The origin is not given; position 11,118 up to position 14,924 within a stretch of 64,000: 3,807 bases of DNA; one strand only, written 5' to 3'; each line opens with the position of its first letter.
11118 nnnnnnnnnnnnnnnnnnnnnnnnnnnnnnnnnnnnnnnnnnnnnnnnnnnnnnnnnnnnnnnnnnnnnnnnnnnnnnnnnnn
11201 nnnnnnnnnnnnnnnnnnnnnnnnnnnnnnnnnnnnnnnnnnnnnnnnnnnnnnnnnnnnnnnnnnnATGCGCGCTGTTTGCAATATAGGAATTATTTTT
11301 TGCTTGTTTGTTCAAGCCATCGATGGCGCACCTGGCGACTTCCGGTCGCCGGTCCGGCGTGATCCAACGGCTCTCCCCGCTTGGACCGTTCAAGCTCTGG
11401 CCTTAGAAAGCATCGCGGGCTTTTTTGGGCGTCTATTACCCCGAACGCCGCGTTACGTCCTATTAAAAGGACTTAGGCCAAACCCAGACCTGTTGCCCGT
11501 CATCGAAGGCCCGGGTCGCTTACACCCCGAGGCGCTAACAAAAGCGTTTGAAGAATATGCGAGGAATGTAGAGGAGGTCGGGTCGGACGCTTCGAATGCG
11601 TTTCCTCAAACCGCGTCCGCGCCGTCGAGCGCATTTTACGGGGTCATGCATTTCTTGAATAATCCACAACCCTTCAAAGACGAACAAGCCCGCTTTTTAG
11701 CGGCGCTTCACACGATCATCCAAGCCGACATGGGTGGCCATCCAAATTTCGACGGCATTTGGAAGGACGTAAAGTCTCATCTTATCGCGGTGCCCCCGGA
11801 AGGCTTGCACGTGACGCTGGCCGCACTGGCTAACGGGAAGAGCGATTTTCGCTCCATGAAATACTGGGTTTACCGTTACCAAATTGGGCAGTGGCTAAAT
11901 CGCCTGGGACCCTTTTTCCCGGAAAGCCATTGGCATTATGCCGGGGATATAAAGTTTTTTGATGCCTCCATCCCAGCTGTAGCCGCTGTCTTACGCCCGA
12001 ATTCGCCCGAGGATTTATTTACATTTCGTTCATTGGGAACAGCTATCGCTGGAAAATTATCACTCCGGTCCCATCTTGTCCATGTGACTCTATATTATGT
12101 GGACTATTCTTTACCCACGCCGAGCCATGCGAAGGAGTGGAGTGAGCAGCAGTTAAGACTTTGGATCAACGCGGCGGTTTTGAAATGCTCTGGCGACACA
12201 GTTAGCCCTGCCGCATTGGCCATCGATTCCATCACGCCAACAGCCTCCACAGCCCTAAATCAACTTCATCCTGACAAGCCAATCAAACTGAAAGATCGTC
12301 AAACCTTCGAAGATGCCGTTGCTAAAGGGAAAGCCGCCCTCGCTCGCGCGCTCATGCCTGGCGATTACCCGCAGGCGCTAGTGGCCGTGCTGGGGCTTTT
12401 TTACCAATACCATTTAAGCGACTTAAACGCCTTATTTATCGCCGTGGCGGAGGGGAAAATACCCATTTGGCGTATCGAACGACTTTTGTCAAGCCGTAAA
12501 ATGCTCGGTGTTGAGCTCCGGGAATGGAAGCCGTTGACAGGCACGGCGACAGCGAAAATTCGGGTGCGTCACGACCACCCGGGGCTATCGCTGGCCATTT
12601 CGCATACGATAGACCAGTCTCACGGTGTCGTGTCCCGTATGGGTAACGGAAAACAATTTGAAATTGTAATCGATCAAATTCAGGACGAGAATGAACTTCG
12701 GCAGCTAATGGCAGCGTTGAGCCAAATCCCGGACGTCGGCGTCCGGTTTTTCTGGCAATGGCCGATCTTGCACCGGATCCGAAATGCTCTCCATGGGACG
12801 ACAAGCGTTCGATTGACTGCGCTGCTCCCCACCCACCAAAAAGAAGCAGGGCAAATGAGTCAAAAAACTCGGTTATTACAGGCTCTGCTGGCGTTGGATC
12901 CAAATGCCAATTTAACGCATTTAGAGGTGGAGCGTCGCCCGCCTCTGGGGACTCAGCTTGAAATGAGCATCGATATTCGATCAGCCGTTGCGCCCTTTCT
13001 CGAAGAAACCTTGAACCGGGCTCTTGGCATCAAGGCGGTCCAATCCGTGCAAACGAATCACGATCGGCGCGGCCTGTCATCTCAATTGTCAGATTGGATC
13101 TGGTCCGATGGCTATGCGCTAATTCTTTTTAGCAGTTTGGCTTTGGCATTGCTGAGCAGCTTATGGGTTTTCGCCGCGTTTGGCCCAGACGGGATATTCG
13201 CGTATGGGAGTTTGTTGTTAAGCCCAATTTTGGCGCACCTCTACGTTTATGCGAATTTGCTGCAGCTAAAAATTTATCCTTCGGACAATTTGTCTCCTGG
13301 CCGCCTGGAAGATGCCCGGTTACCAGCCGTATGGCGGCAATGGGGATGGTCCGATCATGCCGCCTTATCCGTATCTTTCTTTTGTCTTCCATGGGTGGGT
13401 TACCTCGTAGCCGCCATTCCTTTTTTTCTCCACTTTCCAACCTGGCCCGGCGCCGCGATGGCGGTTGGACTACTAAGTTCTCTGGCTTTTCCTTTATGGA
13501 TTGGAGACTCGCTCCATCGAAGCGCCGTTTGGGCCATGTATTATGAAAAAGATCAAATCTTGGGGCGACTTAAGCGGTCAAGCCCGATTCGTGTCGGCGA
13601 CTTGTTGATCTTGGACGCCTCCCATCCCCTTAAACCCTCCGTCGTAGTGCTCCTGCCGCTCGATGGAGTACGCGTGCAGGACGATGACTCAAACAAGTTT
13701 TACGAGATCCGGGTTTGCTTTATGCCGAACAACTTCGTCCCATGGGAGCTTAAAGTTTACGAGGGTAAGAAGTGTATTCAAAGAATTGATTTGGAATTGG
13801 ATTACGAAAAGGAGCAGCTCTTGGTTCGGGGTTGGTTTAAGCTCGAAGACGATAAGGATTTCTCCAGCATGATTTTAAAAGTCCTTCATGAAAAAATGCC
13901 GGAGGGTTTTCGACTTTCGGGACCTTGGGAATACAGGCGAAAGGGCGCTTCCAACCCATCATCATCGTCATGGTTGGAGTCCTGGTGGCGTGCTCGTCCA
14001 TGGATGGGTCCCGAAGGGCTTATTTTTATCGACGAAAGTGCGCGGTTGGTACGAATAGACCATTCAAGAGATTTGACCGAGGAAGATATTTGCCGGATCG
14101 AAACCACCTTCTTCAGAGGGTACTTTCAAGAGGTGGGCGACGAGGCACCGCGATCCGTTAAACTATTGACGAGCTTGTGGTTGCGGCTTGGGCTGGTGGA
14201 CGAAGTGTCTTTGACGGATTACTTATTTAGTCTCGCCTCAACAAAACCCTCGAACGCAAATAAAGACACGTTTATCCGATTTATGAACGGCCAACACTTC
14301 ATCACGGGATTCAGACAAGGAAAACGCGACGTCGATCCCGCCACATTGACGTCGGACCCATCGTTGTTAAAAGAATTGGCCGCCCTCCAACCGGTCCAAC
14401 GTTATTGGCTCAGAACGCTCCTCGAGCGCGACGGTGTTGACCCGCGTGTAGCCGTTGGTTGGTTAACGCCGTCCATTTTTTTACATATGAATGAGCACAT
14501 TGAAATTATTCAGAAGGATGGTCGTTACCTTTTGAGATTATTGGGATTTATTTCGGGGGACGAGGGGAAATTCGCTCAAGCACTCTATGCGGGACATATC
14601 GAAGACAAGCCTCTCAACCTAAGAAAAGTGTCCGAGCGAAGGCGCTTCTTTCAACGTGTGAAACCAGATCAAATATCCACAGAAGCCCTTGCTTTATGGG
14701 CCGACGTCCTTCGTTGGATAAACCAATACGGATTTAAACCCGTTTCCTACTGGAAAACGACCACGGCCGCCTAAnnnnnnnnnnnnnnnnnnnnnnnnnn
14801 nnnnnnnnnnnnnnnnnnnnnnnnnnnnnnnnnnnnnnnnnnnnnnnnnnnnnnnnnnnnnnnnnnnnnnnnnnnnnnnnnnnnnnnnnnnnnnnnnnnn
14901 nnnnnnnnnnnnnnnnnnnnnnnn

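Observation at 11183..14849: Single-gene low-GC island encoding an orphan 1,168-aa membrane protein wedged between two-component genes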

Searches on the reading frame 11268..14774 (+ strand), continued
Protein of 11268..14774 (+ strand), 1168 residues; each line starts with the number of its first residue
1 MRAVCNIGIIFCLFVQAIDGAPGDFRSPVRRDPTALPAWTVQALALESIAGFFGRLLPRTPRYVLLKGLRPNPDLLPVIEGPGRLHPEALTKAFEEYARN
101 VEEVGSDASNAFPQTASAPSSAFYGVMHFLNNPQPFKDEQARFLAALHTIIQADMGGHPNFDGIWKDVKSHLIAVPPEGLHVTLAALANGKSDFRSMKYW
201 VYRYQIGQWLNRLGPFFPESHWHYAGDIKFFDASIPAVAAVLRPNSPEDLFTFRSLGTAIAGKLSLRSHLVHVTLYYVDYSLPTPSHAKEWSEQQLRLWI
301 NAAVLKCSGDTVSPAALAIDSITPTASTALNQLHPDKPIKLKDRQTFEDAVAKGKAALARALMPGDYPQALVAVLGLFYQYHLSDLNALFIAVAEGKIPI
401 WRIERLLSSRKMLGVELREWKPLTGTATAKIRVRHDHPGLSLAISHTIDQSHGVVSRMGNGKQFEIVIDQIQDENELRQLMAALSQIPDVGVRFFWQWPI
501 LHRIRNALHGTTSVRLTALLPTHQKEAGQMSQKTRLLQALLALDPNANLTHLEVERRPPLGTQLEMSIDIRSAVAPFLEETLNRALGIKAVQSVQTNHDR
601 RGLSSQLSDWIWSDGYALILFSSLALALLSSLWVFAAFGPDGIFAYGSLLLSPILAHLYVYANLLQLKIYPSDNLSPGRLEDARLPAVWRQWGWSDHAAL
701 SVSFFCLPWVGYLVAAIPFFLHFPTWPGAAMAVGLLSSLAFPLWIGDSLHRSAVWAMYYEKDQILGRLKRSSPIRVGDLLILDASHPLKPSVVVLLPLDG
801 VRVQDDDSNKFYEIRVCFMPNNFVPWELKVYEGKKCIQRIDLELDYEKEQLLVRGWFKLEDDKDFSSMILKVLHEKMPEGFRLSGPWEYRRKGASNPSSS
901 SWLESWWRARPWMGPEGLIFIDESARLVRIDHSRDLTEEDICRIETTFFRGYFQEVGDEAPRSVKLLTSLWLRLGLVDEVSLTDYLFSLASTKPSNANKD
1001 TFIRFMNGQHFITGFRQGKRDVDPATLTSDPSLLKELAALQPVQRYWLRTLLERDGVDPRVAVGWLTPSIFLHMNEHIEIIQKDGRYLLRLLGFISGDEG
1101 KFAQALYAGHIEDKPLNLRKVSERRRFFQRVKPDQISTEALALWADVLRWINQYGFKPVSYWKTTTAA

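Call 71: list_cluster_members(proteins=[P0002, P0003, P0004, P0005, P0006, P0007, P0008, P0001])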
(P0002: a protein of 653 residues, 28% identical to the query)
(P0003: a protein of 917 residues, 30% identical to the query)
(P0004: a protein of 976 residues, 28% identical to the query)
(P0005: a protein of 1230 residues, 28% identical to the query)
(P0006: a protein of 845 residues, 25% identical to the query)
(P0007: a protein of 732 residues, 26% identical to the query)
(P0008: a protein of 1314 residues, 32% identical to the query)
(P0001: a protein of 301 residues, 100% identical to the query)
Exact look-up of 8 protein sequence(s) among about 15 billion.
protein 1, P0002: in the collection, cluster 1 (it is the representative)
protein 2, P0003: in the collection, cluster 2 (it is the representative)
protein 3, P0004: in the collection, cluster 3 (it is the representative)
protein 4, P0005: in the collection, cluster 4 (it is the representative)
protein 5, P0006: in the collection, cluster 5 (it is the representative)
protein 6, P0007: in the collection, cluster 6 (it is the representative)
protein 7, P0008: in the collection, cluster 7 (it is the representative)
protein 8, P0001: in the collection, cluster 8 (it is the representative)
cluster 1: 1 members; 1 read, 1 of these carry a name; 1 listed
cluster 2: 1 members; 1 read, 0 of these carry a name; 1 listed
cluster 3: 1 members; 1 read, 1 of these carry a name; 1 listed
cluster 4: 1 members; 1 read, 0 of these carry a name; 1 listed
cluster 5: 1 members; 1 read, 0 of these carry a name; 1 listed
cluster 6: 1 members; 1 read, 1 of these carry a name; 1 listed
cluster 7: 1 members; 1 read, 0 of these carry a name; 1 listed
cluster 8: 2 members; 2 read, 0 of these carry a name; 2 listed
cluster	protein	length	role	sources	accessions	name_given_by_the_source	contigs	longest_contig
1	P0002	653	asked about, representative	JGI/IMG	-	hypothetical protein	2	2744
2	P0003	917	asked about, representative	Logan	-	-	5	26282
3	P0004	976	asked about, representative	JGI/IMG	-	hypothetical protein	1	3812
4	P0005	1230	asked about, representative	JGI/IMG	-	-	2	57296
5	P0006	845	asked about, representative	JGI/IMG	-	-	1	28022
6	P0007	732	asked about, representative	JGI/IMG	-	hypothetical protein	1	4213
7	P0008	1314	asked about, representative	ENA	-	-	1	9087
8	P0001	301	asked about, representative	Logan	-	-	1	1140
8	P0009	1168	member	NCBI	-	-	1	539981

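Call 83: search_dna_similar(query=window:11268-14771:+, collection=phages, mode=protein)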
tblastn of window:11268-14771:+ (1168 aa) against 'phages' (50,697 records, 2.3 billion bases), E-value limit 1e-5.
No match.

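Call 90: find_related_loci(query=A6, collection=metagenome_contigs, flank=8000)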
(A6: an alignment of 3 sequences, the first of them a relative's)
Query A6 (653 aa) in metagenome_contigs; peptide patterns used: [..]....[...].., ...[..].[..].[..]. (x = any residue, [..] = any of these).
549 stretches matched a pattern; 2 encode a relative of the query (tblastn E <= 1e-3); 2 distinct loci.
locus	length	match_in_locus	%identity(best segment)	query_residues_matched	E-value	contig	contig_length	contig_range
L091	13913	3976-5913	48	1-637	9e-176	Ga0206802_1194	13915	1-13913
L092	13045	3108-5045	48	1-637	9e-176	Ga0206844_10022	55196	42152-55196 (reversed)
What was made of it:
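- Tried and rejected: A scan with the closer sub-alignment A6 returned only the already known P0005 contigs (call 90).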

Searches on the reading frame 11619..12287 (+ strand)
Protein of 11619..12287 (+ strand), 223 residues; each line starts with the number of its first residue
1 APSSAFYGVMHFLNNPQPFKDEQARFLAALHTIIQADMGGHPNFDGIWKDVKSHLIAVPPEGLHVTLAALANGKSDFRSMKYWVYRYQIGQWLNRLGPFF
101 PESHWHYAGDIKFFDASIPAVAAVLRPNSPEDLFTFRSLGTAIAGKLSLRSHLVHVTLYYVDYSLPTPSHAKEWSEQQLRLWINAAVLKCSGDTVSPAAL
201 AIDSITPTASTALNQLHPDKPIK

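Call 54: search_protein_families(library=pfam, alignment_id=A4, max_evalue=10)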
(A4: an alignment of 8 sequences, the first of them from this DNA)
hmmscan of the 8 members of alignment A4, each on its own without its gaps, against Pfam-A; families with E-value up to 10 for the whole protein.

A. member 1, seq(223 aa): 0 families

B. families by the number of members that match (of 8 scanned): 5 families
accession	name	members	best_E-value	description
PF17932.6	TetR_C_24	1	0.032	Tetracyclin repressor-like, C-terminal domain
PF02834.22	LigT_PEase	1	0.038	LigT like Phosphoesterase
PF07443.18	HARP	1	0.12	HepA-related protein (HARP)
PF16274.10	Qua1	1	0.12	Qua1 domain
PF12783.13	Sec7-like_HUS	1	0.14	Mon2/Sec7/BIG1-like, HUS domain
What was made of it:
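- On 2H phosphoesterase superfamily: Pfam LigT_PEase hits 1 of 8 members at E 0.038 (call 54).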

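Call 55: search_solved_structures(query=A4, max_evalue=10, show_alignments=2)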
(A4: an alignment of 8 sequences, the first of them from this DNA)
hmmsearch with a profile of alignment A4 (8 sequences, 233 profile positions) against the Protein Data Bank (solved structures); distinct sequences matched with E-value up to 10: 2.
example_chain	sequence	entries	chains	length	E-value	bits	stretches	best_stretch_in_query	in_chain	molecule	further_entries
2e87_A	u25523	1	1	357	0.15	14.7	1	26-116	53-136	Hypothetical protein PH1320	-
3wpo_A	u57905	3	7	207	0.29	13.8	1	29-108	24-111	Trimeric autotransporter adhesin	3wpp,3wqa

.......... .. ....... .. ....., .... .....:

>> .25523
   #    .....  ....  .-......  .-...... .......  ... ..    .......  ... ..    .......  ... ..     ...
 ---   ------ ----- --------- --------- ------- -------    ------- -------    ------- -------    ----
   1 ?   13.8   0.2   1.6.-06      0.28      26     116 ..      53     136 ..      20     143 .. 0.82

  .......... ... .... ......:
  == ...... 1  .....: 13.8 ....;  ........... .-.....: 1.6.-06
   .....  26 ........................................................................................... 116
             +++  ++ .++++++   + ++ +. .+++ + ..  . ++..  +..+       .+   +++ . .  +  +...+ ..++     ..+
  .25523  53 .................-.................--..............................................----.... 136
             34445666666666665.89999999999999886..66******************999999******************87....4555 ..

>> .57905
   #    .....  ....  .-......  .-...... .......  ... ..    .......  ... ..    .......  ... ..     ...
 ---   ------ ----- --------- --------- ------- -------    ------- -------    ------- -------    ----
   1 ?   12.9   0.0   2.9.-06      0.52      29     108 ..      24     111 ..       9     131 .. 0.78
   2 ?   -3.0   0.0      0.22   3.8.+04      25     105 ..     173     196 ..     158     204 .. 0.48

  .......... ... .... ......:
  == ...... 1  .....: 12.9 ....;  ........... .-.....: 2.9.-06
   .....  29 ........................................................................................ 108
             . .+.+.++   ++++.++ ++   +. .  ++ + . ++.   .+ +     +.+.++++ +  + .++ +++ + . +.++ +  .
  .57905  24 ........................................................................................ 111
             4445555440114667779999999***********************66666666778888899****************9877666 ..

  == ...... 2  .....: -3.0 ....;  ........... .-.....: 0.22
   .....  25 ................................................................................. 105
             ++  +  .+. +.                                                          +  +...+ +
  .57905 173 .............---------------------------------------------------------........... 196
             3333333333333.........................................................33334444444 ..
